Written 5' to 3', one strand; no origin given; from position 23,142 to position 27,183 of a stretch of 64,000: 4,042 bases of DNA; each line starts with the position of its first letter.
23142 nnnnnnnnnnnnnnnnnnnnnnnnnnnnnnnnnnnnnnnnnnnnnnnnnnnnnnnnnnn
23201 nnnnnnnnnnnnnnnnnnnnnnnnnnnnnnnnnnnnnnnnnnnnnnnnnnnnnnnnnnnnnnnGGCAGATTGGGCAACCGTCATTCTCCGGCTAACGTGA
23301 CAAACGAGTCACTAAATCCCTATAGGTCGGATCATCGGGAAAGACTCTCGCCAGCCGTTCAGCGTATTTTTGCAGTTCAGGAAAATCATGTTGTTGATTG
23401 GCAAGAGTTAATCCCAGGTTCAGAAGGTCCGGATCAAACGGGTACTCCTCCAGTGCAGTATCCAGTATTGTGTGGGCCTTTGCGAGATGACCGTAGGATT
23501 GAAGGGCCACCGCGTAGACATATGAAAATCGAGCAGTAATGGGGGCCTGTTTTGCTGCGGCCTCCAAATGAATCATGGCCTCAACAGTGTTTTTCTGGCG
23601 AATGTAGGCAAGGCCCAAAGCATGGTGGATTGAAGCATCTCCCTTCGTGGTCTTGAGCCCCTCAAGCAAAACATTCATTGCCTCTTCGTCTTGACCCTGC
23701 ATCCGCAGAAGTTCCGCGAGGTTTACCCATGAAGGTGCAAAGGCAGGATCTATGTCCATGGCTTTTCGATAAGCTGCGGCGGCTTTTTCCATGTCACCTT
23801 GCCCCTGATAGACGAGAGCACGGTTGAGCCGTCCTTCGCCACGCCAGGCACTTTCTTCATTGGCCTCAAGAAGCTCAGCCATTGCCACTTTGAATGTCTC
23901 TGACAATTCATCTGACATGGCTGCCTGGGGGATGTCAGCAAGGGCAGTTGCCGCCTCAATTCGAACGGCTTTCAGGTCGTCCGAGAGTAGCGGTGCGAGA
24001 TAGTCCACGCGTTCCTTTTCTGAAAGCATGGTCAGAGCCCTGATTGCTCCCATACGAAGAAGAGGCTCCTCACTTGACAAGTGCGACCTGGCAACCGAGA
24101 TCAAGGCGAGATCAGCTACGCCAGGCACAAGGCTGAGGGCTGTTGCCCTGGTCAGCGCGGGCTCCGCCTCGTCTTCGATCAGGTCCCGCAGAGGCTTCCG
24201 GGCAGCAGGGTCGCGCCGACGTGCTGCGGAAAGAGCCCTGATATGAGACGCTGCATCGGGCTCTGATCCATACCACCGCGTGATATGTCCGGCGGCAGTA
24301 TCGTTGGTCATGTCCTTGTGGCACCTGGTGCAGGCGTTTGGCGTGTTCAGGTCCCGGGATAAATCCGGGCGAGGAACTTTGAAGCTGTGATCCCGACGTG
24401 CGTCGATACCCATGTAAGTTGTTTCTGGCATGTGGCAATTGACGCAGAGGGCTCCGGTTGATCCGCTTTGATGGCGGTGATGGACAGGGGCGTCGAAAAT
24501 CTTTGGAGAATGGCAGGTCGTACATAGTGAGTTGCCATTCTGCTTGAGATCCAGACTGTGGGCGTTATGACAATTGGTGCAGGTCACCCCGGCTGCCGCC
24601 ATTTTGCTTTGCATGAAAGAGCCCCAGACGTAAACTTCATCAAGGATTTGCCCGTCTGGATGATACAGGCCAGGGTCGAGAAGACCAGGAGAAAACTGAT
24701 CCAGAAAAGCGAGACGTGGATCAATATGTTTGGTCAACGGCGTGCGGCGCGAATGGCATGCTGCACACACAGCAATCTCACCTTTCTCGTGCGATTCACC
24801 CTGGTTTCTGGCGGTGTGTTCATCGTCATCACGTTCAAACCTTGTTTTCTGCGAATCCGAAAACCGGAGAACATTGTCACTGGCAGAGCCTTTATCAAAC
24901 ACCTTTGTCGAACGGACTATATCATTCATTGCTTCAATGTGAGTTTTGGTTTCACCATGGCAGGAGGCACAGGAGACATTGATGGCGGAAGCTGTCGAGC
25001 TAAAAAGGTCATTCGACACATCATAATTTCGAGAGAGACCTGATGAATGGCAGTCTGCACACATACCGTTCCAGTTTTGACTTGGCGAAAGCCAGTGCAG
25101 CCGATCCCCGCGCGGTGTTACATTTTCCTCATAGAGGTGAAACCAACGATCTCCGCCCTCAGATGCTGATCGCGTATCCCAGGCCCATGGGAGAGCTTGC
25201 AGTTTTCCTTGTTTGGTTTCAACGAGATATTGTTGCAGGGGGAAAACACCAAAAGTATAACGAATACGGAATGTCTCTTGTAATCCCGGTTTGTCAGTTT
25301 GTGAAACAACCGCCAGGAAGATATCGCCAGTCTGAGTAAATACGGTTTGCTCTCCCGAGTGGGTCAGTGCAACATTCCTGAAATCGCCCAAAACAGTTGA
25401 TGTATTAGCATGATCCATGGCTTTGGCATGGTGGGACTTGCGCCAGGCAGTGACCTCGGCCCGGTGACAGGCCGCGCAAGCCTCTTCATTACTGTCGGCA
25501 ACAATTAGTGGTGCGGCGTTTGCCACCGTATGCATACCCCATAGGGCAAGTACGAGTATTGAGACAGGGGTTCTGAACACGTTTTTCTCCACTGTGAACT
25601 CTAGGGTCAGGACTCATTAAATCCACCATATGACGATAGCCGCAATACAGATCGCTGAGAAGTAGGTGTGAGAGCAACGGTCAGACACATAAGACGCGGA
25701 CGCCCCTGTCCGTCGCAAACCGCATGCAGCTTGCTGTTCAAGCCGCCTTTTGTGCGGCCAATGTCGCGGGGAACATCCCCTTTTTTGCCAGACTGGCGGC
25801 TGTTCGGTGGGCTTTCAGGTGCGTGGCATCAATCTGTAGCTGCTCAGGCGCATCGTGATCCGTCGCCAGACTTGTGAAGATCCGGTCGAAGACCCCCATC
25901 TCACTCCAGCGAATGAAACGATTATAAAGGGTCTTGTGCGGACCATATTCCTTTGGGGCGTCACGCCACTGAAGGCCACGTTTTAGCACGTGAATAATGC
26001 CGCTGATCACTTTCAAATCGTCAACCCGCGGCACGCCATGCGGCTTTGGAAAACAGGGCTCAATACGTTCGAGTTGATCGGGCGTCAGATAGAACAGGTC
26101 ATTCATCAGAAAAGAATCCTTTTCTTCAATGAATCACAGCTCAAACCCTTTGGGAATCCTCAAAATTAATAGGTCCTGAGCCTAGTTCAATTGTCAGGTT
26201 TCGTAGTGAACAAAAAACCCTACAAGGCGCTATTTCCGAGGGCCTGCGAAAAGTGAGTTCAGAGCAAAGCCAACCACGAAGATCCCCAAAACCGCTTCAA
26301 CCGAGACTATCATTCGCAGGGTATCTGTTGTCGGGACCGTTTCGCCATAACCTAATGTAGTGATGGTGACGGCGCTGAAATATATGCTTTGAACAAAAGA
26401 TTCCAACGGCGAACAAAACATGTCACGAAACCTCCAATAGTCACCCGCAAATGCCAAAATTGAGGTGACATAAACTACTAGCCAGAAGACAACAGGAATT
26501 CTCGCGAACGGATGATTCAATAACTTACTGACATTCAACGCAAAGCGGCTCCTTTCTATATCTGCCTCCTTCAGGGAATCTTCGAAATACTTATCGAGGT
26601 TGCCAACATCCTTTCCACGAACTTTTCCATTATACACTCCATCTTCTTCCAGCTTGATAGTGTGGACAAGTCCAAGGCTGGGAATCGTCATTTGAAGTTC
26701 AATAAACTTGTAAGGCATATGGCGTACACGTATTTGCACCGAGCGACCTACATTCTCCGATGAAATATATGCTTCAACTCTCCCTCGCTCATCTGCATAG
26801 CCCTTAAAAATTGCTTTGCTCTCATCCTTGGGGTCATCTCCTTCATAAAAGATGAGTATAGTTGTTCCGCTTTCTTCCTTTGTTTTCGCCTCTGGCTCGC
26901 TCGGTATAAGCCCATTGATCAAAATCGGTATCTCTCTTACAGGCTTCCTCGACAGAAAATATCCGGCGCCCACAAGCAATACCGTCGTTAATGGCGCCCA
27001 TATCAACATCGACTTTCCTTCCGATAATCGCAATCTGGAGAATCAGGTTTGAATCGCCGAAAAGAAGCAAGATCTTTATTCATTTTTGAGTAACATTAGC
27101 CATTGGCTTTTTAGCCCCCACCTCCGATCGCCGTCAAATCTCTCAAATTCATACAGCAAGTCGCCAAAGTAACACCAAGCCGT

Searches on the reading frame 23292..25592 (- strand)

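Call 45: search_protein_families(library=pfam, proteins=[window:23292-25592:-], max_evalue=0.00001)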
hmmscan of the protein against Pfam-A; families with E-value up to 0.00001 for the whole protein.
window:23292-25592:- (766 aa): 14 families
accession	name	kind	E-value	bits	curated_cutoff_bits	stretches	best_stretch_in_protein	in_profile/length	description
PF14559.12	TPR_19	-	6.2e-16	58.9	25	1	597-659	3-65/68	Tetratricopeptide repeat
PF07719.23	TPR_2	-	3.6e-14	52.1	27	0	589-617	5-33/34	Tetratricopeptide repeat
PF13428.12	TPR_14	-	1.4e-13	50.5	23.5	0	622-660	4-42/44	Tetratricopeptide repeat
PF14522.11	Cytochrome_C7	-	1.6e-11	44.3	24.8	0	353-426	12-67/67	Cytochrome c7 and related cytochrome c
PF13181.12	TPR_8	-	2.3e-11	43.3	25.7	0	589-617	5-33/34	Tetratricopeptide repeat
PF13414.12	TPR_11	-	3.5e-11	43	26.8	0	629-666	4-41/42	TPR repeat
PF09699.15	Paired_CXXCH_1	-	6.6e-10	39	20.6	0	334-364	6-39/41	Doubled CXXCH motif (Paired_CXXCH_1)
PF13431.12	TPR_17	-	9.7e-10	38.4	24.4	0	607-638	1-32/34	Tetratricopeptide repeat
PF00515.34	TPR_1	-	1e-08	35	27.8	0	589-617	5-33/34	Tetratricopeptide repeat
PF13435.11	Cytochrome_C554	-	3e-08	34.9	20.8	0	38-65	1-28/84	Cytochrome c554 and c-prime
PF13646.12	HEAT_2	-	1.7e-07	31.8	27.7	1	503-565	6-69/88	HEAT repeats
PF23914.1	TPR_CcmH_CycH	-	1.1e-06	29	42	0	559-679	27-147/158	Cytochrome c-type biogenesis protein H TPR domain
PF13176.12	TPR_7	-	1.8e-06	28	27.9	0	621-653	1-35/36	Tetratricopeptide repeat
PF13371.12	TPR_9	-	4.2e-06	27.1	35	0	588-616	32-60/73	Tetratricopeptide repeat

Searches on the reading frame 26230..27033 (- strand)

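Call 45: search_protein_families(library=pfam, proteins=[window:26230-27033:-], max_evalue=0.00001)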
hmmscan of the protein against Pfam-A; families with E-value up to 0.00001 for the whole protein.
window:26230-27033:- (267 aa): 1 family
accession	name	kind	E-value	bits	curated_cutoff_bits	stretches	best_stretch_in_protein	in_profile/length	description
PF07885.22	Ion_trans_2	-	1e-13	51.4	22.5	1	194-261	8-73/79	Ion channel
